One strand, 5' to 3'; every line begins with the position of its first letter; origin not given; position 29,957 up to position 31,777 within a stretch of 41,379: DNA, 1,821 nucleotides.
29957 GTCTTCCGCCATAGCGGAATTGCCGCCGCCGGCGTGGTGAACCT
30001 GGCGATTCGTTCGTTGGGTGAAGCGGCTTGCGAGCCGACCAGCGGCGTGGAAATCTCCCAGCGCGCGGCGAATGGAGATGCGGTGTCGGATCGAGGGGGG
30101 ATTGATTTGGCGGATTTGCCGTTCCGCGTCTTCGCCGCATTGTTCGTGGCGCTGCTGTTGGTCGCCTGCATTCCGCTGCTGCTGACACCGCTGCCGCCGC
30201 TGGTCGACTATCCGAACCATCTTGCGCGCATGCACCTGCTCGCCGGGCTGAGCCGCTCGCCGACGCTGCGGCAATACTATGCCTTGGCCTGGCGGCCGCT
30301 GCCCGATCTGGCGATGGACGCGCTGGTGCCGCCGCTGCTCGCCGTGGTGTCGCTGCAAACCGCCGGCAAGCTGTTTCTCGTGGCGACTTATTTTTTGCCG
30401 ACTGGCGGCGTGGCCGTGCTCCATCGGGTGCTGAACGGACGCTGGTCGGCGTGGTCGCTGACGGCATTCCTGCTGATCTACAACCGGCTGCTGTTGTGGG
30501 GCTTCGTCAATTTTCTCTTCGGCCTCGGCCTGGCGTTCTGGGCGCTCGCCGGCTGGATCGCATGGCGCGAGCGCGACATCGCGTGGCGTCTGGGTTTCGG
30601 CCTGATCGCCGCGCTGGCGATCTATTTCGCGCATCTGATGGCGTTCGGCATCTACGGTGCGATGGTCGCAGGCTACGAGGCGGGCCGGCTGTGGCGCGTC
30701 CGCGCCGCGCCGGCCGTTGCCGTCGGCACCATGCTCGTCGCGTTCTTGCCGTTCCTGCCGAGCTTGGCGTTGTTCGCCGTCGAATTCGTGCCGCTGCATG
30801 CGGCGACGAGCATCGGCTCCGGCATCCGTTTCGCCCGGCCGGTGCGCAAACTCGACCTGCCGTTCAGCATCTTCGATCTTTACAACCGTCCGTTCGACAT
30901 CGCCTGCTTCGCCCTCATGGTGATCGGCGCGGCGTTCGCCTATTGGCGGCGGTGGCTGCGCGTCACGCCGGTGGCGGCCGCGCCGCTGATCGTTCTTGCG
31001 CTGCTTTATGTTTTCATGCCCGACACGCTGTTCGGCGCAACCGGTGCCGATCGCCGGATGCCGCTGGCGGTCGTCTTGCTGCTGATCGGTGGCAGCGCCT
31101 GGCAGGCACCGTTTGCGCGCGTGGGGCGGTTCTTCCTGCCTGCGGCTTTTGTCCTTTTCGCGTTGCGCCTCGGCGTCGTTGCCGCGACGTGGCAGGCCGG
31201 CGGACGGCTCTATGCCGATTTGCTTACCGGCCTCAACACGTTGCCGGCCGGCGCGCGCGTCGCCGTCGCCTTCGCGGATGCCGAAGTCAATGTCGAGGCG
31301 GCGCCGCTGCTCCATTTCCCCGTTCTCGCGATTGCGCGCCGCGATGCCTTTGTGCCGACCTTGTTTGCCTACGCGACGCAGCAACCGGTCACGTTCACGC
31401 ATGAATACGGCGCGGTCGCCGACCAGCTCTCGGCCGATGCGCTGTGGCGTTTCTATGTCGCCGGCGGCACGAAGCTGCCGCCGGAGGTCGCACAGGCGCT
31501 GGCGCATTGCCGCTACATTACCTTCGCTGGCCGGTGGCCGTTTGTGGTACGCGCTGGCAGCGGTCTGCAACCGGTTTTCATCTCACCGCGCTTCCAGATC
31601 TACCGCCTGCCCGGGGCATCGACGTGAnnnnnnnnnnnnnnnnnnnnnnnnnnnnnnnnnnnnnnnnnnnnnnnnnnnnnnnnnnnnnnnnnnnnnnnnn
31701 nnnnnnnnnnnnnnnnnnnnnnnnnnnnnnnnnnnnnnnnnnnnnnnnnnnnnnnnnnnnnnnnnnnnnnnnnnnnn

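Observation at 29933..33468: Translationally coupled pair of uncharacterised GT-C-like membrane proteins inserted between lptFG and pepA-holC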

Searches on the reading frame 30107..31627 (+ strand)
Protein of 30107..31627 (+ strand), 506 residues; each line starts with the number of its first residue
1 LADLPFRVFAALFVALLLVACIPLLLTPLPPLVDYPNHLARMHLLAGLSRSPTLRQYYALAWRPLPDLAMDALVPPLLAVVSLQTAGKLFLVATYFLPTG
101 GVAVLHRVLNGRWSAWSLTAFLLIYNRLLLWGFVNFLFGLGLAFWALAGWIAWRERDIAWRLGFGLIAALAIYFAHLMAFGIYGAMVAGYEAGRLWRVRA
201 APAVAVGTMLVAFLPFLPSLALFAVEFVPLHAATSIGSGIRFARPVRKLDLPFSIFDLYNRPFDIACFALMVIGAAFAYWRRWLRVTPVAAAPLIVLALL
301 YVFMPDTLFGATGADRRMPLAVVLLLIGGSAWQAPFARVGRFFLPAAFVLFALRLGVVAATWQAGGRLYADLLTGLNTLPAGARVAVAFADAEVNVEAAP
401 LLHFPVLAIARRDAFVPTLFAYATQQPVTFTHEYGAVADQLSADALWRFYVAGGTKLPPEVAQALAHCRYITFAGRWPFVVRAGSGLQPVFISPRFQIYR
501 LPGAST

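Call 6: search_protein_families(library=pfam, proteins=[window:30107-31627:+], max_evalue=0.01)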
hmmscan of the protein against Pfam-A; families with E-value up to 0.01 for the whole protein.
window:30107-31627:+ (506 aa): 0 families

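Call 7: search_protein_families(library=ncbifam, proteins=[window:30107-31627:+], max_evalue=0.01)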
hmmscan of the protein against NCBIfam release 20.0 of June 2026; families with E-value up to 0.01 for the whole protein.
window:30107-31627:+ (506 aa): 0 families

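Call 9: search_solved_structures(query=window:30107-31627:+, max_evalue=10)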
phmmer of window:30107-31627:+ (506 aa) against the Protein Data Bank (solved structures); distinct sequences matched with E-value up to 10: 0.

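Call 11: find_homologous_proteins(query=window:30107-31627:+)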
Query window:30107-31627:+ (506 aa): 717 proteins with E <= 0.001 among 8000 candidates; the best 120 are listed.
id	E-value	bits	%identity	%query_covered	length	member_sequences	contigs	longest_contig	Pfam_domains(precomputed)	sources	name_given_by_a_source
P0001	0.0e+0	1101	100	100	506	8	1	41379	-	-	-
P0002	0.0e+0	1016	92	100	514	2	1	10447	-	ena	-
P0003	2.2e-273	926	84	100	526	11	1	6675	-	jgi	-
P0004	7.3e-273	924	85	100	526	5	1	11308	-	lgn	-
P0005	1.8e-272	923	83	100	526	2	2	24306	-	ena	-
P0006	2.8e-272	923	84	100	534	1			-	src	-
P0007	3.1e-271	919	84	100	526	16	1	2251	-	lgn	-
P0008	5.9e-271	918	83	100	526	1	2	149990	-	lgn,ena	-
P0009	2.1e-270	916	83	100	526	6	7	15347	-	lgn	-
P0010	7.9e-270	914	84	100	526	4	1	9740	-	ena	-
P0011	3.5e-269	912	83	100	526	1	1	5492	-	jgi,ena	-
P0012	6.6e-269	911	83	100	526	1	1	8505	-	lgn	-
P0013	4.0e-267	906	83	99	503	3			-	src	-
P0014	1.4e-261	887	82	100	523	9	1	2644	-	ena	-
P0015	2.4e-261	886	80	100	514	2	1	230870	-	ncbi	ncbi:MAG: hypothetical protein ACREEL_00395 [Stellaceae bacterium]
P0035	1.6e-186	640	61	99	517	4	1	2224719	-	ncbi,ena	-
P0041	8.7e-162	558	54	99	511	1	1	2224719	-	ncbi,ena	-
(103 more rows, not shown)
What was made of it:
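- Checked: An in-frame GTG at 30083 would give 514 aa, the length of the 92%-identical homologue P0002 (call 11).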

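Call 18: search_solved_structures(query=A1, max_evalue=10)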
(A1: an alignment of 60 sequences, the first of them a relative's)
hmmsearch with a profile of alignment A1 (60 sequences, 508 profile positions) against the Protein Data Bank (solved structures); distinct sequences matched with E-value up to 10: 2.
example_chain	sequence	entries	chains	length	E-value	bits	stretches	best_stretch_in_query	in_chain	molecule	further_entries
6yhs_R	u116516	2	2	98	0.37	12.7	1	411-468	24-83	50S ribosomal protein L25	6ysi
6v39_U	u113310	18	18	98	0.68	11.9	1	411-468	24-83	50S ribosomal protein L25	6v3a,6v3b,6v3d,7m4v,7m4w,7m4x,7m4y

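Call 21: search_protein_families(library=pfam, alignment_id=A1, max_evalue=1)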
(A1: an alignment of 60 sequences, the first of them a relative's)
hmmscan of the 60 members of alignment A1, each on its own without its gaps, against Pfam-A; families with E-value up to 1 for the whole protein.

A. member 1, P0001 (506 aa): 0 families

B. families by the number of members that match (of 60 scanned): 10 families
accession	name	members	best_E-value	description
PF19529.4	DUF6057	5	0.18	Family of unknown function (DUF6057)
PF25131.1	bL9m_N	4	0.012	Large ribosomal subunit protein bL9m N-terminal domain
PF04834.18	Adeno_E3_14_5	2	0.13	Early E3 14.5 kDa protein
PF04893.22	Yip1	1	0.0097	Yip1 domain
PF12442.13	DUF3681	1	0.04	Protein of unknown function (DUF3681)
PF03846.20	SulA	1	0.11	Cell division inhibitor SulA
PF06003.18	SMN_Tudor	1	0.13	Survival motor neuron protein (SMN), Tudor domain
PF17754.6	TetR_C_14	1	0.36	MftR C-terminal domain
PF02323.20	ELH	1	0.37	Egg-laying hormone precursor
PF11712.13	Vma12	1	0.52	Endoplasmic reticulum-based factor for assembly of V-ATPase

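Call 23: find_encoding_contigs(protein=P0035, flank=10000, max_places=3)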
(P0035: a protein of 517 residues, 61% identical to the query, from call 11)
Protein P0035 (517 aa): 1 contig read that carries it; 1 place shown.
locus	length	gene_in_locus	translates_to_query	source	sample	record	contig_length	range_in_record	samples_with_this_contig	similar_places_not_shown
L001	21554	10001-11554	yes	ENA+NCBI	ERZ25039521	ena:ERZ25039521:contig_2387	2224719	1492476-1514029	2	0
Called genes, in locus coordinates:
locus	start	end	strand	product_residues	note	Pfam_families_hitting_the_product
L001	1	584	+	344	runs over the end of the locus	PF02618:YceG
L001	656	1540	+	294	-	PF03755:YicC-like_N, PF08340:YicC-like_C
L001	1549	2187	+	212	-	PF00625:Guanylate_kin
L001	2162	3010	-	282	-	PF00398:RrnaAD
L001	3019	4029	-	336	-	PF04166:PdxA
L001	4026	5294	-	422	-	PF13623:SurA_N_2, PF13624:SurA_N_3, PF09312:SurA_N, PF00639:Rotamase, PF13145:Rotamase_2 (weak), PF13616:Rotamase_3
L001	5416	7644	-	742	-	PF04453:LptD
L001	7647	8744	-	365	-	PF03739:LptF_LptG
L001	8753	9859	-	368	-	PF03739:LptF_LptG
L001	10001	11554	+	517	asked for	-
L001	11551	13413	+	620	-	-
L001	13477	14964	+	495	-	PF02789:Peptidase_M17_N, PF00883:Peptidase_M17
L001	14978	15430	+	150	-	PF04364:DNA_pol3_chi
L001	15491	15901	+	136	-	PF00334:NDK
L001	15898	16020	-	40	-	-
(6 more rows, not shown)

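Call 25: find_encoding_contigs(protein=P0041, flank=10000, max_places=3)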
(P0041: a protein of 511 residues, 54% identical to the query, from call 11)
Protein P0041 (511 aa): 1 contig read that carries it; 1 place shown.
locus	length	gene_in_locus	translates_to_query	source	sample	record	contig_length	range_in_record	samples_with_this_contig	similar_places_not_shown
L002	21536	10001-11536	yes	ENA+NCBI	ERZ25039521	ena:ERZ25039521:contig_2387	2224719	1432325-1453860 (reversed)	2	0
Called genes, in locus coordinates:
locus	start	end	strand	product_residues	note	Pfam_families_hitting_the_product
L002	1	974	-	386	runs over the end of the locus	PF13506:Glyco_transf_21, PF13641:Glyco_tranf_2_3, PF13632:Glyco_trans_2_3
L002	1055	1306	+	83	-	-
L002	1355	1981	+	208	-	PF04333:MlaA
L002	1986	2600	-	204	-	PF05494:MlaC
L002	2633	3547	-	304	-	PF00348:polyprenyl_synt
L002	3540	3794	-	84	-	PF02609:Exonuc_VII_S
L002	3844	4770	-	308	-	PF00850:Hist_deacetyl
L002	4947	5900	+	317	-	PF16868:NMT1_3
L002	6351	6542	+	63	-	PF04461:YajQ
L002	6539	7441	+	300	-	PF00535:Glycos_transf_2, PF10111:Glyco_tranf_2_2 (faint), PF13641:Glyco_tranf_2_3 (weak)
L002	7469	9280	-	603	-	PF00664:ABC_membrane, PF00005:ABC_tran, PF02463:SMC_N (faint)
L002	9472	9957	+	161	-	PF04461:YajQ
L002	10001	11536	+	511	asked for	-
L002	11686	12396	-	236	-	PF04989:RMNT_CmcI, PF13578:Methyltransf_24 (weak)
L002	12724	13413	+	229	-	PF05050:Methyltransf_21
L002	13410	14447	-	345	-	PF04577:Glyco_transf_61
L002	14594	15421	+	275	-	PF05050:Methyltransf_21 (weak)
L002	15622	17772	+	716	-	PF03706:LPG_synthase_TM, PF04932:Wzy_C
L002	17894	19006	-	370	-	PF02350:Epimerase_2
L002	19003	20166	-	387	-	-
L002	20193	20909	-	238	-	PF01209:Ubie_methyltran (weak), PF13489:Methyltransf_23, PF07021:MetW (weak), PF13847:Methyltransf_31, PF08241:Methyltransf_11, PF08242:Methyltransf_12 (weak), PF13649:Methyltransf_25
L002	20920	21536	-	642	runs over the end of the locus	PF16889:Hepar_II_III_N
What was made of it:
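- A solo paralogue of A lies in an O-polysaccharide or capsule-type cluster (call 25), which points to polysaccharide rather than core as one acceptor in the family. A solo A paralogue (P0041, L002) sits in a cluster with GT2, an ABC exporter, an RMNT_CmcI-type methyltransferase, GT61, Wzy_C and a UDP-GlcNAc 2-epimerase (call 25).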

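Call 26: predict_structure(alignment_id=A1)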
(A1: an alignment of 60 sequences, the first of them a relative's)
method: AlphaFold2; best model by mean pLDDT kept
length: 506 residues; sequences in the alignment: 60
mean_pLDDT: 90.5   pTM: 0.91
mean pLDDT of the five models: 90.5, 88.8, 88.8, 87.6, 87.2
residues with pLDDT >= 90: 368; 70-90: 109; 50-70: 28; < 50: 1
segments of 3 or more residues with pLDDT < 50: none
pLDDT, mean of each block of 10 residues (from residue 1): 92 98 93 92 94 96 89 93 96 98 98 95 87 92 98 91 96 95 97 95 95 96 89 61 74 67 86 91 94 96 76 77 96 84 91 93 93 96 96 73 95 94 82 94 94 88 96 94 93 97 75
secondary structure, 60 per line:
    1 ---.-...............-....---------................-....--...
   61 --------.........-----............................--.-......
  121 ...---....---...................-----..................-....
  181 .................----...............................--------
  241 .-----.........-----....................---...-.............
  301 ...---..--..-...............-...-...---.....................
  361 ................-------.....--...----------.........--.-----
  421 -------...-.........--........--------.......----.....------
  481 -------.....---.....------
elements in order: H6-20 H22-25 H35-50 H52-55 E58-60 H69-77 H83-110 H115-123 H127-130 H134-152 H158-175 H177-197 H202-232 H247-255 H261-280 E284-286 H288-303 H314-328 E330-332 H340-376 E384-388 H404-412 E428-430 H432-440 H443-450 H459-465 E470-474 E488-492 E496-500
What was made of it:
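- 30107..31627 (+): Gene A: 506-aa, 11-TM GT-C-fold membrane protein with an N-in, C-out topology. It has a periplasmic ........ loop (D34) after TM1 and a periplasmic alpha/beta C-terminal domain of about 140 aa (residues ~363-506). An alternative start at GTG 30083 gives 514 aa. AF2 pLDDT 90.5, pTM 0.91: call 26.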

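Call 30: fold_search(model_id=the predicted structure, library=pdb)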
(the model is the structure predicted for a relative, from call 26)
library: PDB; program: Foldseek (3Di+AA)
matches with E <= 10: 300; with E <= 0.001: 4
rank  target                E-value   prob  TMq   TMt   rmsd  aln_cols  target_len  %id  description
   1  5f15                  1.8e-05  1.00  0.55  0.52   9.9       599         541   13  Crystal Structure of ArnT from Cupriavidus metallidurans bound to Undecaprenyl phosphate (released 2016-02-17)
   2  8age_A                3.3e-05  1.00  0.49  0.41  10.2       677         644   10  Structure of yeast oligosaccharylransferase complex with acceptor peptide bound (released 2022-12-07)
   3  7oci_F                5.8e-05  1.00  0.45  0.37  11.6       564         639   10  Cryo-EM structure of yeast Ost6p containing oligosaccharyltransferase complex (released 2022-02-16)
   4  9s6t_A                3.8e-04  1.00  0.45  0.47   8.7       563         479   13  Ternary cryo-EM structure of chicken ALG12 with Dol25-PP-GlcNAc2Man7, Dol25-P-Man, and Fab (released 2026-03-18)
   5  6w98_A                1.4e-03  1.00  0.48  0.23   9.4       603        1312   13  Single-Particle Cryo-EM Structure of Arabinofuranosyltransferase AftD from Mycobacteria (released 2020-05-13)
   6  8b6l_I                1.5e-03  1.00  0.39  0.31  10.5       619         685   10  Subtomogram average of the human Sec61-TRAP-OSTA-translocon (released 2022-12-07)
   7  9s6s_A                3.1e-03  1.00  0.43  0.41   9.6       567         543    9  Ternary cryo-EM structure of human ALG9 with Dol25-PP-GlcNAc2Man6, Dol25-P-Man and Fab (released 2026-03-18)
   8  9s6u_A                4.6e-03  1.00  0.45  0.42   9.8       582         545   11  Ternary cryo-EM structure of human ALG9 with Dol25-PP-GlcNAc2Man8, Dol25-P-Man and Fab (released 2026-03-18)
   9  6gxc_A                7.9e-03  1.00  0.45  0.35  10.8       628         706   10  Bacterial oligosaccharyltransferase PglB in complex with an inhibitory peptide and a reactive lipid-linked oligosaccha (released 2018-11-14)
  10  9dlh                  1.1e-02  1.00  0.43  0.38   8.0       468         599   18  donor substrate analog-bound AftB (released 2025-06-25)
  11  9i5k_A                1.3e-02  1.00  0.42  0.43   8.2       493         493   12  Structure of the Chaetomium thermophilum Pmt4 homodimer (C2 symmetry) (released 2025-12-24)
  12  7bvf_A                2.2e-02  0.85  0.32  0.18  19.4       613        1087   15  Cryo-EM structure of Mycobacterium tuberculosis arabinosyltransferase EmbA-EmbB-AcpM2 in complex with ethambutol (released 2020-04-29)
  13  8if8_B                6.7e-02  0.54  0.28  0.25  17.2       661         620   12  Arabinosyltransferase AftA (released 2023-05-31)
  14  8if8_C                7.3e-02  0.63  0.33  0.29  16.4       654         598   13  Arabinosyltransferase AftA (released 2023-05-31)
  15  6p25_B                1.3e-01  0.99  0.32  0.24   8.8       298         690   12  Structure of S. cerevisiae protein O-mannosyltransferase Pmt1-Pmt2 complex bound to the sugar donor and a peptide acce (released 2019-07-10)
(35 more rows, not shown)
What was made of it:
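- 30107..31627 (+): Foldseek top hits are ArnT 5f15 (E 1.8e-5, TM 0.55), then STT3, ALG12, AftD, ALG9, PglB, AftB and Pmt4: call 30.
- On GT-C glycosyltransferase superfamily (fold class): The top 17 PDB matches are all GT-C, led by ArnT at E 1.8e-5 and TM 0.55 (calls 26, 30).
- Closest known: Mycobacterial arabinosyltransferases AftA, AftB and AftD, and the EmbA-EmbB heterodimer. Same: AftD, AftB and Emb are among A's matches (call 30).
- For A, the 17 best PDB matches are all GT-C enzymes, led by ArnT at E 1.8e-5 and TM 0.55 (call 30).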

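Call 33: find_related_loci(query=A1, collection=genome_contigs, flank=8000)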
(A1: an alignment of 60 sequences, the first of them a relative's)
Query A1 (506 aa) in genome_contigs; peptide patterns used: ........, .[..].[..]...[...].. (x = any residue, [..] = any of these).
600 stretches matched a pattern (row limit reached: there are more); 575 encode a relative of the query (tblastn E <= 1e-3); the best 80 are kept; 80 distinct loci.
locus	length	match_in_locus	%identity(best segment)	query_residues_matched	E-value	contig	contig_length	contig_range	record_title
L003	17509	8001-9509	84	2-504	0e+0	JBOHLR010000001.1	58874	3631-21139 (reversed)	MAG: Stellaceae bacterium isolate SE1507_metabat2.bin.43 NODE_199_length_58874_cov_3.644850, whole genome shotgun sequen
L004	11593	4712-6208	83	2-503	0e+0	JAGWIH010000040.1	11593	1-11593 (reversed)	MAG: Alphaproteobacteria bacterium isolate REEB11 contig-150_7164, whole genome shotgun sequence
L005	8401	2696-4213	75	1-506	0e+0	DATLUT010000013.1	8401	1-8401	MAG TPA_asm: Stellaceae bacterium isolate SMAG_U13991 k141_1589571, whole genome shotgun sequence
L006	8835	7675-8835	84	1-387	0e+0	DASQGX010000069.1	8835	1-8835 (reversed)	MAG TPA_asm: Stellaceae bacterium isolate SMAG_U11818 k141_5783, whole genome shotgun sequence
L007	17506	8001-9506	61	1-501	0e+0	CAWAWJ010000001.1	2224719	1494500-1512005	MAG: uncultured Alphaproteobacteria bacterium isolate MFD04540.bin.1.59 genome assembly, contig: contig_2387, whole geno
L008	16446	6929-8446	83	1-506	0e+0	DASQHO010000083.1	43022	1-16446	MAG TPA_asm: Stellaceae bacterium isolate SMAG_U11835 k141_297217, whole genome shotgun sequence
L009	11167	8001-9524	64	1-506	5e-175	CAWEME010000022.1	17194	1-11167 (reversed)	MAG: uncultured Alphaproteobacteria bacterium isolate MFD03044.bin.1.109 genome assembly, contig: contig_40434, whole ge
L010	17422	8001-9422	51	19-501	6e-140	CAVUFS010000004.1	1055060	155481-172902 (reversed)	MAG: uncultured Alphaproteobacteria bacterium isolate MFD04967.bin.1.129 genome assembly, contig: contig_19373, whole ge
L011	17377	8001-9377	51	34-501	7e-131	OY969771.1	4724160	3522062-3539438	MAG: uncultured Alphaproteobacteria bacterium isolate MFD03726.bin.c.7 genome assembly, chromosome: 1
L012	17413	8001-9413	53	26-505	5e-130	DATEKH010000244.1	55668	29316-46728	MAG TPA_asm: Stellaceae bacterium isolate SMAG_U8885 k141_543985, whole genome shotgun sequence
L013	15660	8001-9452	50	9-501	5e-130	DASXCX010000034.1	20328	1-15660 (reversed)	MAG TPA_asm: Stellaceae bacterium isolate SMAG_U5071 k141_2458758, whole genome shotgun sequence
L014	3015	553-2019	50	9-505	2e-135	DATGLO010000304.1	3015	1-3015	MAG TPA_asm: Stellaceae bacterium isolate SMAG_U9888 k141_182807, whole genome shotgun sequence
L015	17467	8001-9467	48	3-501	2e-127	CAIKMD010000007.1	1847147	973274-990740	MAG: uncultured Rhodospirillales bacterium isolate Umea3_bin-2224 genome assembly, contig: bin-2224:07/11, whole genome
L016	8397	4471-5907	52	22-505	5e-127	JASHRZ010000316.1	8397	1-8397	MAG: Alphaproteobacteria bacterium isolate JOPF114 JOPF_NEAR_contig_608992, whole genome shotgun sequence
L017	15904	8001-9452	50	9-501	4e-126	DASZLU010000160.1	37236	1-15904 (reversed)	MAG TPA_asm: Stellaceae bacterium isolate SMAG_U5873 k141_1631420, whole genome shotgun sequence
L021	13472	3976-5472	46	1-501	4e-120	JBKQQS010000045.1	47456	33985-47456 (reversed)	MAG: Rhodomicrobium sp. isolate MGr2D2E2F__bin_116 MGr2D2E2F_000000103412, whole genome shotgun sequence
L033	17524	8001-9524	44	15-501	3e-94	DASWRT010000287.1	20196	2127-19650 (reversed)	MAG TPA_asm: Stellaceae bacterium isolate SMAG_U3529 k141_1891860, whole genome shotgun sequence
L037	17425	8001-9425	42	13-499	8e-92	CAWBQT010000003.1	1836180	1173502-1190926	MAG: uncultured Alphaproteobacteria bacterium isolate MFD01248.bin.2.60 genome assembly, contig: contig_14313, whole gen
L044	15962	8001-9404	41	21-501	1e-88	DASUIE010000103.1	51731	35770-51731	MAG TPA_asm: Stellaceae bacterium isolate SMAG_U1452 k141_2040701, whole genome shotgun sequence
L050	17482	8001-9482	40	1-499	1e-85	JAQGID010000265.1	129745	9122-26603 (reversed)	MAG: Rhodospirillales bacterium isolate RYN_450 scaffold_271273, whole genome shotgun sequence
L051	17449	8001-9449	43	9-499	2e-85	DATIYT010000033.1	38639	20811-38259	MAG TPA_asm: Stellaceae bacterium isolate SMAG_U15282 k141_4663468, whole genome shotgun sequence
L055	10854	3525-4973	42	7-501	3e-83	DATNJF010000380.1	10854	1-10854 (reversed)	MAG TPA_asm: Stellaceae bacterium isolate SMAG_U11392 k141_215819, whole genome shotgun sequence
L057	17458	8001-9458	38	7-499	4e-82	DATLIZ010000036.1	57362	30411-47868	MAG TPA_asm: Aliidongia sp. isolate SMAG_U13682 k141_55362, whole genome shotgun sequence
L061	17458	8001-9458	38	12-505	7e-79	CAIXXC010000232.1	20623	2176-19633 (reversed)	MAG: uncultured Rhodospirillales bacterium isolate AM-2014_bin-1904 genome assembly, contig: bin-1904:232/541, whole gen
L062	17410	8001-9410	40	22-499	7e-79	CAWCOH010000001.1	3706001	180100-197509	MAG: uncultured Alphaproteobacteria bacterium isolate MFD04944.bin.2.63 genome assembly, contig: contig_24645, whole gen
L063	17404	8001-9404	43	23-499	1e-78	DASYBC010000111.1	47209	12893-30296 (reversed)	MAG TPA_asm: Stellaceae bacterium isolate SMAG_U4897 k141_2969651, whole genome shotgun sequence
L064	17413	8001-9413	43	23-501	4e-78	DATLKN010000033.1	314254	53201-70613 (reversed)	MAG TPA_asm: Stellaceae bacterium isolate SMAG_U13723 k141_81049, whole genome shotgun sequence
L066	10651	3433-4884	38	7-499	9e-77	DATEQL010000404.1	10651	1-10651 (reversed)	MAG TPA_asm: Stellaceae bacterium isolate SMAG_U9046 k141_130361, whole genome shotgun sequence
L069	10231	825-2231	41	21-498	6e-75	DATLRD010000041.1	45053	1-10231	MAG TPA_asm: Stellaceae bacterium isolate SMAG_U13895 k141_661523, whole genome shotgun sequence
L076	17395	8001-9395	41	27-501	3e-71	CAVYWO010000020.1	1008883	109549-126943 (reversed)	MAG: uncultured Alphaproteobacteria bacterium isolate MFD01248.bin.2.46 genome assembly, contig: contig_9448, whole geno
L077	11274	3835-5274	39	10-499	1e-70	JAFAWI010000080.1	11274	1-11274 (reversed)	MAG: Alphaproteobacteria bacterium isolate CP_BM_RX_58 BM_RX_k147_5279061, whole genome shotgun sequence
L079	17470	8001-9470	36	13-501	3e-68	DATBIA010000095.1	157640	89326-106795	MAG TPA_asm: Bryobacteraceae bacterium isolate SMAG_U3882 k141_2385987, whole genome shotgun sequence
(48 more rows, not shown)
